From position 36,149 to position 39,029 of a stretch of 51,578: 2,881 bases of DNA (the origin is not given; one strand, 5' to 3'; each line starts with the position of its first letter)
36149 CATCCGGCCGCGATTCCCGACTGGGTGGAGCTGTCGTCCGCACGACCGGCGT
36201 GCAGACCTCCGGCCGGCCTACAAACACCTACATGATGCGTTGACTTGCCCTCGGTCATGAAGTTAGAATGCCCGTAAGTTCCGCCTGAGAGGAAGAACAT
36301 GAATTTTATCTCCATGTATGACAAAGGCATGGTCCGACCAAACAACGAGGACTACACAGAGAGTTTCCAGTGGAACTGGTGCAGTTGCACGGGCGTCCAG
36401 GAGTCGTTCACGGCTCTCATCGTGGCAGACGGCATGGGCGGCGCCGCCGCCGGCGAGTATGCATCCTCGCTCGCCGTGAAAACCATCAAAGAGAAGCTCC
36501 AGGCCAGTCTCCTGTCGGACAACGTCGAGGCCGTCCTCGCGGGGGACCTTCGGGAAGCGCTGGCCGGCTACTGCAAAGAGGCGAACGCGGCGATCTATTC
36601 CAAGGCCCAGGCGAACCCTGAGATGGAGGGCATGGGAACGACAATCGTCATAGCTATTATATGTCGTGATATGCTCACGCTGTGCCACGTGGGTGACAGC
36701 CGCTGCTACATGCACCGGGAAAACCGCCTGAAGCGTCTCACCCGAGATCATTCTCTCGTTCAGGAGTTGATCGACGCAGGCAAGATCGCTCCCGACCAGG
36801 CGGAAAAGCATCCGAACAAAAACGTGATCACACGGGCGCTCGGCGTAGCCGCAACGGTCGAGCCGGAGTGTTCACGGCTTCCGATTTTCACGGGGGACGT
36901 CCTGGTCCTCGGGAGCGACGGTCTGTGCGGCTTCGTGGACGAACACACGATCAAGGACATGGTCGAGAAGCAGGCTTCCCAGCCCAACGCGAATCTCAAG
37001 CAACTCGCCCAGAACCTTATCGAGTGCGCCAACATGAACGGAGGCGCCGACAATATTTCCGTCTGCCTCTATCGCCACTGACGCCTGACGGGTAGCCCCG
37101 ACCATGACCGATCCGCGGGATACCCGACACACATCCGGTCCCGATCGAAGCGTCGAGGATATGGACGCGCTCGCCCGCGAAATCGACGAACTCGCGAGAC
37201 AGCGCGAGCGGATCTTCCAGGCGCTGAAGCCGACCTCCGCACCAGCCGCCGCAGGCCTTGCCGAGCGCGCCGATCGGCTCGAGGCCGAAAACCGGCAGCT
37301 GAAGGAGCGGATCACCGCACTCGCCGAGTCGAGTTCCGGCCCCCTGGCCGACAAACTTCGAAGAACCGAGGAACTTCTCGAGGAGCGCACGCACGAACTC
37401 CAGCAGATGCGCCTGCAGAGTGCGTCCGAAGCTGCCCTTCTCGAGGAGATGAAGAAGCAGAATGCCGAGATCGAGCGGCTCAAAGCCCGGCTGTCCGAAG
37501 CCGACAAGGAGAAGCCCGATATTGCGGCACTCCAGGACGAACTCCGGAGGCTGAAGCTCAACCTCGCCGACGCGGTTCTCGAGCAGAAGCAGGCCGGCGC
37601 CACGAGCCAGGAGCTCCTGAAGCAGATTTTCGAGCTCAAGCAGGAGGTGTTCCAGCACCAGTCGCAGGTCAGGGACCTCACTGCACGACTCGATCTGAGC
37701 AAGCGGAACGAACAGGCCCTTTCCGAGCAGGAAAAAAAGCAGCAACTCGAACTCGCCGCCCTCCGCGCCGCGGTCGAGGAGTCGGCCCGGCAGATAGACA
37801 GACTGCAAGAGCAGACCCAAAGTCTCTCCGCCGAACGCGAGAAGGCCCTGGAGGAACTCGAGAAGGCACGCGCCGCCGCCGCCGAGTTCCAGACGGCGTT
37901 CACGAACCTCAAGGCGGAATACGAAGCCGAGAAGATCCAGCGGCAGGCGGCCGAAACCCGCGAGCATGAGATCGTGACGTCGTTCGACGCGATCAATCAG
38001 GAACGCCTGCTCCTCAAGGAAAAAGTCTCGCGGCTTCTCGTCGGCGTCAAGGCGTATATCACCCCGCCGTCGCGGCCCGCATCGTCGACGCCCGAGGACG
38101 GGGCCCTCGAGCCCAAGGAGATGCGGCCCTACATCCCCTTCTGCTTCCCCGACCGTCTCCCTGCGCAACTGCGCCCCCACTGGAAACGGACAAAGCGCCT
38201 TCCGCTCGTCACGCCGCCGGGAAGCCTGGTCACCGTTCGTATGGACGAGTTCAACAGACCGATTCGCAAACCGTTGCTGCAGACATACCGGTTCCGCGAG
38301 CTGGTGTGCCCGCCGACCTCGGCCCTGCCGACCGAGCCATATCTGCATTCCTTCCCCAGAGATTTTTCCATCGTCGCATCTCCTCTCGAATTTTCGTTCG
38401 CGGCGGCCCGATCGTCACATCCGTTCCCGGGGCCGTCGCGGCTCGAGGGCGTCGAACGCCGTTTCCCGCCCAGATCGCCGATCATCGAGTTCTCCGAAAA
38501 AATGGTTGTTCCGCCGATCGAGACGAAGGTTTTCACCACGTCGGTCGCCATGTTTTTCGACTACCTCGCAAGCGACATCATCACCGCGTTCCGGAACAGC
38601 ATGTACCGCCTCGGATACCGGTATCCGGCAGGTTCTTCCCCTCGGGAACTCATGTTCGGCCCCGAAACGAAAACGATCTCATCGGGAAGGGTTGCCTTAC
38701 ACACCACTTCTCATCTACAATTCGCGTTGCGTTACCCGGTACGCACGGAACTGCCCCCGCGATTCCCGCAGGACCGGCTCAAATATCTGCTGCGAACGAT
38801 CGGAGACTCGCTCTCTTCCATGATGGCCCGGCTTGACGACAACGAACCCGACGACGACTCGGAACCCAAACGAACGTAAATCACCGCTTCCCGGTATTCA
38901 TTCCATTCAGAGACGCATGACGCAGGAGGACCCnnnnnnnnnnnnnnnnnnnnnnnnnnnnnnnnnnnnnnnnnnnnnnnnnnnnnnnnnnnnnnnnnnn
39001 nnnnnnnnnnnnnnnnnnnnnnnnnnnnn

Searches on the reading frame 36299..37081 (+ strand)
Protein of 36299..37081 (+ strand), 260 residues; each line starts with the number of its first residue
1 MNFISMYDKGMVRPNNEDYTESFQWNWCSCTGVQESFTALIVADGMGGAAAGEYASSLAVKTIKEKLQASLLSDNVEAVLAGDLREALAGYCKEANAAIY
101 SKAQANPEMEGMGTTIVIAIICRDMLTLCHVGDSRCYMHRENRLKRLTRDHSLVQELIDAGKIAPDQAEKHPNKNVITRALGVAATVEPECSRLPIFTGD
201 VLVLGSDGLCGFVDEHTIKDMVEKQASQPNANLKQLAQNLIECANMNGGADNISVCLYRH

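Call 4: search_protein_families(library=pfam, proteins=[window:36299-37081:+], max_evalue=0.01)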
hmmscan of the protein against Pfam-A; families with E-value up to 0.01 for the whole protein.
window:36299-37081:+ (260 aa): 3 families
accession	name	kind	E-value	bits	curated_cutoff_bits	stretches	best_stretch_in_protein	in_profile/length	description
PF00481.26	PP2C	-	2.3e-16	60.7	20.3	1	29-152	26-141/255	Protein phosphatase 2C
PF13672.11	PP2C_2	-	2.3e-15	57.2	24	1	34-238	23-206/209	Protein phosphatase 2C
PF07228.17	SpoIIE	-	3.4e-05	24.3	25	1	177-257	104-188/192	Stage II sporulation protein E (SpoIIE)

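Call 5: search_protein_families(library=ncbifam, proteins=[window:36299-37081:+], max_evalue=0.01)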
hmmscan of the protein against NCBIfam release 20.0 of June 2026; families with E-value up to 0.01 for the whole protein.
window:36299-37081:+ (260 aa): 3 families
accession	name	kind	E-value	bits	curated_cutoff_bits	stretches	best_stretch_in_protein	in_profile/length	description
NF033484.1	Stp1_PP2C_phos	equivalog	8.5e-74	248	230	1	8-258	3-231/232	Stp1/IreP family PP2C-type Ser/Thr phosphatase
NF011149.0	PRK14559.1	equivalog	8.3e-36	123.9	374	1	5-259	376-630/642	serine/threonine phosphatase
TIGR02865.1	spore_II_E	equivalog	0.001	17.2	490.8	0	181-244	679-744/764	stage II sporulation protein E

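Call 62: search_solved_structures(query=window:36299-37081:+, max_evalue=0.00001)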
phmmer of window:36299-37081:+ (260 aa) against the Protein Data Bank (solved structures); distinct sequences matched with E-value up to 0.00001: 22.
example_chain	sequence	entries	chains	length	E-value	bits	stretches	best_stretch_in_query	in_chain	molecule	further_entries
1txo_A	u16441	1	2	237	1.6e-34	122.9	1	7-256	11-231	Putative Bacterial Enzyme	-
2cm1_A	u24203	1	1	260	2.6e-34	122.2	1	7-256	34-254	SERINE THREONINE PROTEIN PHOSPHATASE PSTP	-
2pk0_A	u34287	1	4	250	1e-33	120.2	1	6-257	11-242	Serine/threonine protein phosphatase Stp1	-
6ihw_A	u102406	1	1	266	9.3e-33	117.1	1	38-245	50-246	Phosphorylated protein phosphatase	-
6ihl_A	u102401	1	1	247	1.9e-32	116.1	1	38-245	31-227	Phosphorylated protein phosphatase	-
6ihs_A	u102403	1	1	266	2.4e-32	115.7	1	38-245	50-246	Phosphorylated protein phosphatase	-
6ihr_A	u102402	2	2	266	2.4e-32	115.7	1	38-245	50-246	Phosphorylated protein phosphatase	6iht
5f1m_A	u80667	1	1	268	2.5e-32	115.7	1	38-245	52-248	Phosphorylated protein phosphatase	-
6ihv_A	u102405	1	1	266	3.4e-32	115.3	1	38-245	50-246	Phosphorylated protein phosphatase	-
6ihu_A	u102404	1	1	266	6.4e-32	114.3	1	38-245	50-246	Phosphorylated protein phosphatase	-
5d2u_A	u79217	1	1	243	4.7e-29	105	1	40-257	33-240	Protein serin-threonin phosphatase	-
2j82_A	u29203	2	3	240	3.1e-28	102.3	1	40-257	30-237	PROTEIN SERINE-THREONINE PHOSPHATASE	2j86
5iti_A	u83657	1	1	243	3.2e-28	102.2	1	40-257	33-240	Protein serin-threonin phosphatase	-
2xzv_A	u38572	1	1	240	3.5e-27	98.8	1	40-257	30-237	PROTEIN SERIN-THREONIN PHOSPHATASE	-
2y09_A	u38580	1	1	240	4.1e-27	98.6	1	40-257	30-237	PROTEIN SERIN-THREONIN PHOSPHATASE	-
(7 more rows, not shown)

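Call 71: search_protein_families(library=padloc, proteins=[window:36299-37081:+], max_evalue=0.001)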
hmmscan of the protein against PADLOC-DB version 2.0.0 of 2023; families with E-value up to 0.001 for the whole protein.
window:36299-37081:+ (260 aa): 2 families
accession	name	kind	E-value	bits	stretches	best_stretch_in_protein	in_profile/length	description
PDLC04518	PDC-M21C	-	9.6e-10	36.1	1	30-227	23-204/243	-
PDLC04519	PDC-M21C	-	0.00014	19.6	1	128-235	105-206/224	-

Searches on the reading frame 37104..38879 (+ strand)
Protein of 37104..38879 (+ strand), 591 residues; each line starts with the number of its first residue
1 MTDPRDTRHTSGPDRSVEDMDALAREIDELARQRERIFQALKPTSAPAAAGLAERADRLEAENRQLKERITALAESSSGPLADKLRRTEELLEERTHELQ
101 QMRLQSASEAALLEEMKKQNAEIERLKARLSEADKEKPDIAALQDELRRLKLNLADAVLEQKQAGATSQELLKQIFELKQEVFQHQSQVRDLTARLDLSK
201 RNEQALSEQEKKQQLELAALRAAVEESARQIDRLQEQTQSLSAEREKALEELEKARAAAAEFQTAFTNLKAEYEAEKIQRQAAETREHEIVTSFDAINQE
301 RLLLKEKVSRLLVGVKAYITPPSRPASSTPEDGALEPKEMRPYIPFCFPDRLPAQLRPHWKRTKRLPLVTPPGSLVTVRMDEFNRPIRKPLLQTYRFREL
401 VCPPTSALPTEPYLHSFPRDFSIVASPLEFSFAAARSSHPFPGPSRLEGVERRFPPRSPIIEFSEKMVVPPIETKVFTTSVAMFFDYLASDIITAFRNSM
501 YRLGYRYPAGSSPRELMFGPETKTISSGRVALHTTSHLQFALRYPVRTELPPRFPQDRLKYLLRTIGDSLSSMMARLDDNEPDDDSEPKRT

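Call 4: search_protein_families(library=pfam, proteins=[window:37104-38879:+], max_evalue=0.01)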
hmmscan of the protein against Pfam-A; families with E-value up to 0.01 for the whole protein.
window:37104-38879:+ (591 aa): 0 families

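Call 5: search_protein_families(library=ncbifam, proteins=[window:37104-38879:+], max_evalue=0.01)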
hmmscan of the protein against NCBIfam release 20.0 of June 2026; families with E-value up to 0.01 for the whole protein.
window:37104-38879:+ (591 aa): 2 families
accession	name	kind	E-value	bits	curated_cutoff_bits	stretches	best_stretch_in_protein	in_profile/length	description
TIGR02168.1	SMC_prok_B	equivalog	8.4e-08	30.4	567.35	1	26-309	680-948/1181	chromosome segregation protein SMC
TIGR02169.1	SMC_prok_A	equivalog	9e-08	30.3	729.4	1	41-324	669-943/1165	chromosome segregation protein SMC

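Call 50: search_solved_structures(query=A3, max_evalue=1)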
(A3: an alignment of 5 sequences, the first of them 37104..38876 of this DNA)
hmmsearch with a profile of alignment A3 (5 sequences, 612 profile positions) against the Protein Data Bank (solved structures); distinct sequences matched with E-value up to 1: 15.
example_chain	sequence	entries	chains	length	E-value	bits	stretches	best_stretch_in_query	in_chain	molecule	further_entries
8p4y_A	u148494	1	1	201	0.01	17.6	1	17-128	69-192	Protein origami triangle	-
5djn_A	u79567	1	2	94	0.031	16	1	156-226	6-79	Kinesin-like protein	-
2efr_A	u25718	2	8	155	0.051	15.3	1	161-310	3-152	General control protein GCN4 and Tropomyosin 1 alpha chain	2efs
6pfp_A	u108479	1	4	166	0.19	13.4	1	144-255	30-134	Myosin-7 fused to GP7 and EB1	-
2d3e_A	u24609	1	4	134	0.25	13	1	165-282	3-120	General control protein GCN4 and Tropomyosin 1 alpha chain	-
7a4y_D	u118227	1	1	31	0.26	12.9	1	49-74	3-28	Coiled-coil P6 peptide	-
7bml_A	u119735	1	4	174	0.36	12.5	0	8-49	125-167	Outer surface protein C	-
6gap_A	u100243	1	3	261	0.39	12.4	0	185-311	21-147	Outer capsid protein sigma-1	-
8w1d_A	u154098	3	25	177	0.41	12.3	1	21-78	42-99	DPS-LIKE PROTEIN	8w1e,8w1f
6pf2_A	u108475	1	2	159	0.48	12.1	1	162-255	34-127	Myosin, heavy polypeptide 7, cardiac muscle, beta variant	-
7a4y_E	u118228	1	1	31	0.61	11.7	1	49-74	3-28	Coiled-coil P5 peptide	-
4lin_A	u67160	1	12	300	0.71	11.5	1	165-298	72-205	Tail needle protein gp26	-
5oi7_A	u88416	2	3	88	0.75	11.4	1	164-244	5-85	Centrosomal protein of 85 kDa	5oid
8qox_B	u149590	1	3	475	0.78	11.4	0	213-310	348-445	Conserved membrane protein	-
4xa6_A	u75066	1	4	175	0.95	11.1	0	12-239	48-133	Gp7-MYH7(1777-1855)-EB1 chimera protein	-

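Call 71: search_protein_families(library=padloc, proteins=[window:37104-38879:+], max_evalue=0.001)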
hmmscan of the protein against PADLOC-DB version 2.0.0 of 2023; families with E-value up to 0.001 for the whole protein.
window:37104-38879:+ (591 aa): 2 families
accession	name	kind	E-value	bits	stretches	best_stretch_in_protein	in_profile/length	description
PDLC03868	LmuB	-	5.5e-05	19.7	1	15-311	186-478/1035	-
PDLC03865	LmuB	-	0.00064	16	1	87-281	243-448/1007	-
